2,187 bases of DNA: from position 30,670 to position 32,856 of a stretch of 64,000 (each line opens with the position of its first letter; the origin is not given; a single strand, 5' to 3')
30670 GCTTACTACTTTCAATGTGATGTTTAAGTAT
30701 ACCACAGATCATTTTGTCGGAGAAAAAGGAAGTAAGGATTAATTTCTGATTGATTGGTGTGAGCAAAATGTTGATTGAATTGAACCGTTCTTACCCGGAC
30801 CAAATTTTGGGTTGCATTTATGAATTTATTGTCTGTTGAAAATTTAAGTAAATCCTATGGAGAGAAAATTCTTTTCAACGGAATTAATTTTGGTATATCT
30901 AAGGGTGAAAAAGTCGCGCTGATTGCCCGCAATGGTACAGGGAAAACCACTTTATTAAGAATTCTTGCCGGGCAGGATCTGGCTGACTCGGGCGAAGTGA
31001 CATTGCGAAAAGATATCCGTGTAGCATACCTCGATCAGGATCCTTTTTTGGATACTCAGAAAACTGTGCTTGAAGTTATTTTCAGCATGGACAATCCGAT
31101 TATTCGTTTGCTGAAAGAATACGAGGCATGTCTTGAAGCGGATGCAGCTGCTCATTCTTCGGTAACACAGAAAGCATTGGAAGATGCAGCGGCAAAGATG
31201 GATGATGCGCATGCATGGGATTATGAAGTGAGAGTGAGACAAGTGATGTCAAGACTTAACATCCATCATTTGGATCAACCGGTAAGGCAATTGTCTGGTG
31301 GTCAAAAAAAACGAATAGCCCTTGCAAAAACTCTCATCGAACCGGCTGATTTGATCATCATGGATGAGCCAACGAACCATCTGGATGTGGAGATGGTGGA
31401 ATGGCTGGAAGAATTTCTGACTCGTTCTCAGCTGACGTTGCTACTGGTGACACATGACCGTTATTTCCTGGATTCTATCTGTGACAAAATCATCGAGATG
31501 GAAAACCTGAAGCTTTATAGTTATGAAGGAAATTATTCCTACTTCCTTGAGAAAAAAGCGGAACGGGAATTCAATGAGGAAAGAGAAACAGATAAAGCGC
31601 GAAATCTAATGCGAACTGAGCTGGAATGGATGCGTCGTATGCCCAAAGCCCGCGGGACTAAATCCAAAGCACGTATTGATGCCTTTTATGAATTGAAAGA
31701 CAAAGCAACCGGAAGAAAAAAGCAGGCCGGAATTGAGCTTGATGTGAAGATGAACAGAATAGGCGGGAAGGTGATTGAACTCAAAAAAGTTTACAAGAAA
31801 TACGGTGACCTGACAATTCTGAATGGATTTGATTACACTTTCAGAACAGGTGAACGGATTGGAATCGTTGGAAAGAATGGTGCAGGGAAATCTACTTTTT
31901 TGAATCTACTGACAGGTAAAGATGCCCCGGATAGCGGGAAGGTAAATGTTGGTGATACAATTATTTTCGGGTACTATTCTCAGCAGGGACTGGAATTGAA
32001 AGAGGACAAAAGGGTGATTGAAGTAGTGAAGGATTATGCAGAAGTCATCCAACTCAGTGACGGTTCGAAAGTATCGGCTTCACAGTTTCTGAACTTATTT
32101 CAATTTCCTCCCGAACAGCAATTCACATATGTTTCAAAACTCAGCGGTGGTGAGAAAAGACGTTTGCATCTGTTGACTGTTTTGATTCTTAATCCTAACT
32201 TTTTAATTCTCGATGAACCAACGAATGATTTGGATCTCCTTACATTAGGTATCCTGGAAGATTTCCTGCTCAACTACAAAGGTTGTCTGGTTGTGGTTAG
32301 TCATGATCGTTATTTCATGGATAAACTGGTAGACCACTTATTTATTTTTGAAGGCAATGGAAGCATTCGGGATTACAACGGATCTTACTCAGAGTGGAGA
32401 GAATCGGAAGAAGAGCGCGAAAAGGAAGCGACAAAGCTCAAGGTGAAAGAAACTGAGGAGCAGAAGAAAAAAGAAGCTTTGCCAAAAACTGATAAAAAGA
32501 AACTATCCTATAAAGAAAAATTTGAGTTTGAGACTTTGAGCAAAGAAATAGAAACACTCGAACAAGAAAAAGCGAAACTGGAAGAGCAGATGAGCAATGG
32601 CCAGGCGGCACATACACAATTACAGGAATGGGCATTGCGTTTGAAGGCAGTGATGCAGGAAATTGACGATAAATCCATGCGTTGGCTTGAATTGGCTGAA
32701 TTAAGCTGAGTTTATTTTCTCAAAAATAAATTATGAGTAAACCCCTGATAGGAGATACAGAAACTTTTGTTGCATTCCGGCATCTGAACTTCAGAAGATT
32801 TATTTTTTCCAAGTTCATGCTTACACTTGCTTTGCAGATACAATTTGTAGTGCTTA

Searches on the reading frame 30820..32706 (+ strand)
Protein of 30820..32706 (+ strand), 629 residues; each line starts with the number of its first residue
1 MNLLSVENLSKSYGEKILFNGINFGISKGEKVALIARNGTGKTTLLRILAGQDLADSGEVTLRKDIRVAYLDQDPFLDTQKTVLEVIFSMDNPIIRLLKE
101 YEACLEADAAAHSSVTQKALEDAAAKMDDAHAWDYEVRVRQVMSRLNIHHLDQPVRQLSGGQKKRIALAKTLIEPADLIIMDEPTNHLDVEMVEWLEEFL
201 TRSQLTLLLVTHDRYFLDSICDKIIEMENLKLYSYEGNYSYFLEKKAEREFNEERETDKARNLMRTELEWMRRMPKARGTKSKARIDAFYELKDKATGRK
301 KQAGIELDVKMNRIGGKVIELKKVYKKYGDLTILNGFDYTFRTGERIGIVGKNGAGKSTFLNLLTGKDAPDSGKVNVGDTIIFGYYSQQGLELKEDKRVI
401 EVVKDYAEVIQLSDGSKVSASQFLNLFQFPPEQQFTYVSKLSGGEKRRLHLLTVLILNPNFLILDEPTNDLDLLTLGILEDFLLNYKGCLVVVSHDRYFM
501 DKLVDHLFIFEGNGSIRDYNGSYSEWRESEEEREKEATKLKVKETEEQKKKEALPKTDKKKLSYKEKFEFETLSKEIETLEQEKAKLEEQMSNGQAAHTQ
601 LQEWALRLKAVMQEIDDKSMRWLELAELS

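Call 53: search_protein_families(library=pfam, proteins=[window:30820-32706:+], max_evalue=0.00001)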
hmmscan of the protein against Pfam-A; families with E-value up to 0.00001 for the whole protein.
window:30820-32706:+ (629 aa): 6 families
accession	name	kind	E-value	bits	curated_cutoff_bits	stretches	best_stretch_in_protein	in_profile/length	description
PF00005.33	ABC_tran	-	2.2e-53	181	25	2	20-186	2-137/137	ABC transporter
PF13304.12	AAA_21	-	1.4e-16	61.9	27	1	135-218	201-304/304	AAA domain, putative AbiEii toxin, Type IV TA system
PF16326.10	ABC_tran_CTD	-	4.1e-16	59.4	32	1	561-627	1-69/69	ABC transporter C-terminal domain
PF12848.13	ABC_tran_Xtn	-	1.9e-12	47.5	25.9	1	225-298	1-76/85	ABC transporter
PF02463.25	SMC_N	-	5.5e-07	29.7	40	0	136-227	117-211/220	RecF/RecN/SMC N terminal domain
PF01926.29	MMR_HSR1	-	1.6e-06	28.6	21.9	0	346-375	1-30/113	50S ribosome-binding GTPase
